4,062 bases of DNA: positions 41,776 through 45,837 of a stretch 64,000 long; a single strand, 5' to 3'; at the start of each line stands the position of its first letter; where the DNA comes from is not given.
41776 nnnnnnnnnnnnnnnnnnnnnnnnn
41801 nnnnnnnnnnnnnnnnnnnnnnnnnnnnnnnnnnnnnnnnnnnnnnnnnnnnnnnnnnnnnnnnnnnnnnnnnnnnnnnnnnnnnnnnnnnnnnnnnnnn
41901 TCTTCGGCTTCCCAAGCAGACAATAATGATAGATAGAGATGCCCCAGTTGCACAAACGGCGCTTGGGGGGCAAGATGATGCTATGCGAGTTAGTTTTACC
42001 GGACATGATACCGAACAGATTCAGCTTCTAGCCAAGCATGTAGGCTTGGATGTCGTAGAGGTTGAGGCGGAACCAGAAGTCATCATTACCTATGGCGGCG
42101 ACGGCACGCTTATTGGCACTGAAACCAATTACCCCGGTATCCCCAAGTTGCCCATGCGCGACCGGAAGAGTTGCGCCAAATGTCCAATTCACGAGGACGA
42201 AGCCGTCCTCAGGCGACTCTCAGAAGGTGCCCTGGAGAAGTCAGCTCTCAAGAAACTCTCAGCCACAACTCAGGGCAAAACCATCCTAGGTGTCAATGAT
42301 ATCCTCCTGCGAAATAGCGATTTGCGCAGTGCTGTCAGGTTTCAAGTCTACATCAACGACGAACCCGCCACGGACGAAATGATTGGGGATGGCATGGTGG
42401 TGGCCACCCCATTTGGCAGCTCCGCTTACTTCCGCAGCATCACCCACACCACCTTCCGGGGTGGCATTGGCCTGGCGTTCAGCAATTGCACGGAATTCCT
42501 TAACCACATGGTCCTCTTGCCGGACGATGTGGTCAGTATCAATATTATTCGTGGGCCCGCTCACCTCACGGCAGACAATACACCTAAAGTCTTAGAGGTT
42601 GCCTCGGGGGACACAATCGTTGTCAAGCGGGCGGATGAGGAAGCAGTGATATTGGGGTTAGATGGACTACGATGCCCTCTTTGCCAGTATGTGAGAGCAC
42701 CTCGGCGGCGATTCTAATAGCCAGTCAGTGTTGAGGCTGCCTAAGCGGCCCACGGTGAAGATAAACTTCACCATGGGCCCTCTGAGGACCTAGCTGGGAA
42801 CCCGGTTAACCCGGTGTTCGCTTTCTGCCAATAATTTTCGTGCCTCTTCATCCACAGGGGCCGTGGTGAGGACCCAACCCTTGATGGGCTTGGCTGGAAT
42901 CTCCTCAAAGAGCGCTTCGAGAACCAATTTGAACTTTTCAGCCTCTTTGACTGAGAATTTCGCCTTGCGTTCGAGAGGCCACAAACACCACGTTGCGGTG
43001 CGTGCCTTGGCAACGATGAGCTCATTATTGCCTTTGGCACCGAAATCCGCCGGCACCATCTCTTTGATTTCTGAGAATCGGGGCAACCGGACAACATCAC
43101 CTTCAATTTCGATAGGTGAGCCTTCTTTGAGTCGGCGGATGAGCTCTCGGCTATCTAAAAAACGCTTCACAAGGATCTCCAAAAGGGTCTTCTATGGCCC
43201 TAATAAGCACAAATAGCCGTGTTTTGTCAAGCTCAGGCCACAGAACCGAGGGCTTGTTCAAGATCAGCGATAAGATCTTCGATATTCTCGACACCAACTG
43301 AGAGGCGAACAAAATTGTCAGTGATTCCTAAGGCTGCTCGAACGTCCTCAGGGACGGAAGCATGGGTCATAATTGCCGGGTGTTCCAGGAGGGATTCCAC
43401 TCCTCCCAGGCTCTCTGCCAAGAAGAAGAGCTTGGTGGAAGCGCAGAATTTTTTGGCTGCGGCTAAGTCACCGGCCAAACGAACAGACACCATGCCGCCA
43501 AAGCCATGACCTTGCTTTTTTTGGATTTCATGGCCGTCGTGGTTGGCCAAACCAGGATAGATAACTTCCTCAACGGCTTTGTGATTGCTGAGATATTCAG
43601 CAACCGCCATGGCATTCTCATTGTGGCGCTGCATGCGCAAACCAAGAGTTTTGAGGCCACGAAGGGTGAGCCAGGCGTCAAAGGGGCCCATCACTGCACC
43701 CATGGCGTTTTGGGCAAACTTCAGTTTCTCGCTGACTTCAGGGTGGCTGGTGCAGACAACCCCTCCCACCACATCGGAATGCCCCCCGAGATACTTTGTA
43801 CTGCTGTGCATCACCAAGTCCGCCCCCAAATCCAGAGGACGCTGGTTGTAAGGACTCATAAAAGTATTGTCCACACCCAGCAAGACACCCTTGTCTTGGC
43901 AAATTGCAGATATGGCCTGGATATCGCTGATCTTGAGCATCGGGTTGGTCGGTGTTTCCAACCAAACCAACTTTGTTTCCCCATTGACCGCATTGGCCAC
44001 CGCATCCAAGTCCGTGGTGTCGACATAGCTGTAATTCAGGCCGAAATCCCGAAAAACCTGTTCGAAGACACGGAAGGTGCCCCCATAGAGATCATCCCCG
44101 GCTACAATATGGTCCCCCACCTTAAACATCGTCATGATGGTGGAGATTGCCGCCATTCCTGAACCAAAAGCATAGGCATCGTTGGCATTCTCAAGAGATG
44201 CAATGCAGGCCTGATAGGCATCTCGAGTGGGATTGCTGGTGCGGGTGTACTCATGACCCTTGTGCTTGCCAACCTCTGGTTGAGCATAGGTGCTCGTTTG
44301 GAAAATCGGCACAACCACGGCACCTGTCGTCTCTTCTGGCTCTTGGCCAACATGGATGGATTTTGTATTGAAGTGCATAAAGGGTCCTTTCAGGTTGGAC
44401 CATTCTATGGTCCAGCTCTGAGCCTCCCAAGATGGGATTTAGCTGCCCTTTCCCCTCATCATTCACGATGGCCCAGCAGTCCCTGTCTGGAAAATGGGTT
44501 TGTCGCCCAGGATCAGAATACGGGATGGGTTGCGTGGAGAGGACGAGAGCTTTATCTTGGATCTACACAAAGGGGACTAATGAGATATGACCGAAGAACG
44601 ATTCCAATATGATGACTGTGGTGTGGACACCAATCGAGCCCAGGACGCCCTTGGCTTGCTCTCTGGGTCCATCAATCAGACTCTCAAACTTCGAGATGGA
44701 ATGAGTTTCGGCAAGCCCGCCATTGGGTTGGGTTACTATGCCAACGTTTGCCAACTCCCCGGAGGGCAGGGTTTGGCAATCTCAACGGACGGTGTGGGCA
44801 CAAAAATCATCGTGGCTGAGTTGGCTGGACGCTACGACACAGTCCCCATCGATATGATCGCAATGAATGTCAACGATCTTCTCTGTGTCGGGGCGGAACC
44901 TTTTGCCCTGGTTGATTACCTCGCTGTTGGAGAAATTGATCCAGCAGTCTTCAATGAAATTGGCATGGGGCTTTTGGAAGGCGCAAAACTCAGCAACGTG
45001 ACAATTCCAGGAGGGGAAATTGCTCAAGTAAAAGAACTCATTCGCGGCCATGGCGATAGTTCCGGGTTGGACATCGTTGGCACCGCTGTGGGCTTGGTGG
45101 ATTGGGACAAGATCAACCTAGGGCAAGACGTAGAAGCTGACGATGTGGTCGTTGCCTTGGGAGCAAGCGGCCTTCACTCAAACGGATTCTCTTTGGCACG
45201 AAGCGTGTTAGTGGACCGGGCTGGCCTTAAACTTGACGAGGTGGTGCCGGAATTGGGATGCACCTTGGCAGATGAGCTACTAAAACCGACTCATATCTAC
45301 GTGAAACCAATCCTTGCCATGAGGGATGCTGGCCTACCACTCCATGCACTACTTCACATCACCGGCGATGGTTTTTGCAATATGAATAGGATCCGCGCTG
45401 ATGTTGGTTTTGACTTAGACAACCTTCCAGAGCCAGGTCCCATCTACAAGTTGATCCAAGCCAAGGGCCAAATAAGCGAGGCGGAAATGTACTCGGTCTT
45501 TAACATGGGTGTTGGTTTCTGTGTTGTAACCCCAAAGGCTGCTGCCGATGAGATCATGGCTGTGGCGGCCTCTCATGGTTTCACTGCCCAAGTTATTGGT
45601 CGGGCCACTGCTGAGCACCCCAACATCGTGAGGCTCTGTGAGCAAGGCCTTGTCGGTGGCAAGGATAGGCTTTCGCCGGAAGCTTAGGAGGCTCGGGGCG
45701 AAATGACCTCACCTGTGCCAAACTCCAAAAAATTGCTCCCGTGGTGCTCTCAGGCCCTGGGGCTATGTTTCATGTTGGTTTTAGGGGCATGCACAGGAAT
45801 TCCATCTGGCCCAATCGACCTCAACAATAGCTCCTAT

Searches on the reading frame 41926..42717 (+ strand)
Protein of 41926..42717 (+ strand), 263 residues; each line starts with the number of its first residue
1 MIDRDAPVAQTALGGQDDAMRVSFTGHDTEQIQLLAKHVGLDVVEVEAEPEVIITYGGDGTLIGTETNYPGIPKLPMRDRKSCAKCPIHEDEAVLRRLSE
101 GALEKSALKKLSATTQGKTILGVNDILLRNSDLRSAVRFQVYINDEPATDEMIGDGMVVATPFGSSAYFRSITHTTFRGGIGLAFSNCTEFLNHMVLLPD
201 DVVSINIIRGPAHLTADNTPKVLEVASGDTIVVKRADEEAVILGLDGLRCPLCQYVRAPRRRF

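Call 75: search_protein_families(library=pfam, proteins=[window:41926-42717:+], max_evalue=0.0001)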
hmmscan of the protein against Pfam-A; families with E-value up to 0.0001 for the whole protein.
window:41926-42717:+ (263 aa): 1 family
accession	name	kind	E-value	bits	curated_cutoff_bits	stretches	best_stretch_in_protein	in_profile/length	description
PF20143.4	NAD_kinase_C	-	2.5e-05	24.4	23.7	1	124-240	2-121/126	ATP-NAD kinase C-terminal domain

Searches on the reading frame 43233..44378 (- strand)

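Call 75: search_protein_families(library=pfam, proteins=[window:43233-44378:-], max_evalue=0.0001)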
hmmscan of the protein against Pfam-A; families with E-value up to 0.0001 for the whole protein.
window:43233-44378:- (381 aa): 3 families
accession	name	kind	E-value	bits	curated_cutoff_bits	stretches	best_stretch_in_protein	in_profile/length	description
PF01053.26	Cys_Met_Meta_PP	-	3.1e-157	523.5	27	1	5-377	2-380/381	Cys/Met metabolism PLP-dependent enzyme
PF00155.27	Aminotran_1_2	-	2.8e-06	27.2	19.7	1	38-175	29-190/361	Aminotransferase class I and II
PF06838.17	Met_gamma_lyase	-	8.2e-06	25.1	24.2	1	23-213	31-241/405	Methionine gamma-lyase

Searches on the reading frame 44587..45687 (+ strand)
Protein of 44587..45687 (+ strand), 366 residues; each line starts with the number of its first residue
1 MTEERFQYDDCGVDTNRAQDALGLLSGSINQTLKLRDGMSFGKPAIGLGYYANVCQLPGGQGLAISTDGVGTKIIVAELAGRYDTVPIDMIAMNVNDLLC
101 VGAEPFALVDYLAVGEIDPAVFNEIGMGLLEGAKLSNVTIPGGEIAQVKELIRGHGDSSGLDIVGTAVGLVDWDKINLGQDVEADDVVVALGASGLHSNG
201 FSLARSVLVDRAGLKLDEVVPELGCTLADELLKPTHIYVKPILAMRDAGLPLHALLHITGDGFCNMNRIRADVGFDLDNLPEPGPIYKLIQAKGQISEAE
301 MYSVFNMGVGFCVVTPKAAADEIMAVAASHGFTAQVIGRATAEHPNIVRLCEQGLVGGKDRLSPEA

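Call 75: search_protein_families(library=pfam, proteins=[window:44587-45687:+], max_evalue=0.0001)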
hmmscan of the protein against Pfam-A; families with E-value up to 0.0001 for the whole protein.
window:44587-45687:+ (366 aa): 2 families
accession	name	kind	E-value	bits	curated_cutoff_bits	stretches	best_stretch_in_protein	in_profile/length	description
PF02769.27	AIRS_C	-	1.7e-23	84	23.1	1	184-344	2-149/156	AIR synthase related protein, C-terminal domain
PF00586.29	AIRS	-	4.3e-20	72.7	24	1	52-171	4-112/112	AIR synthase related protein, N-terminal domain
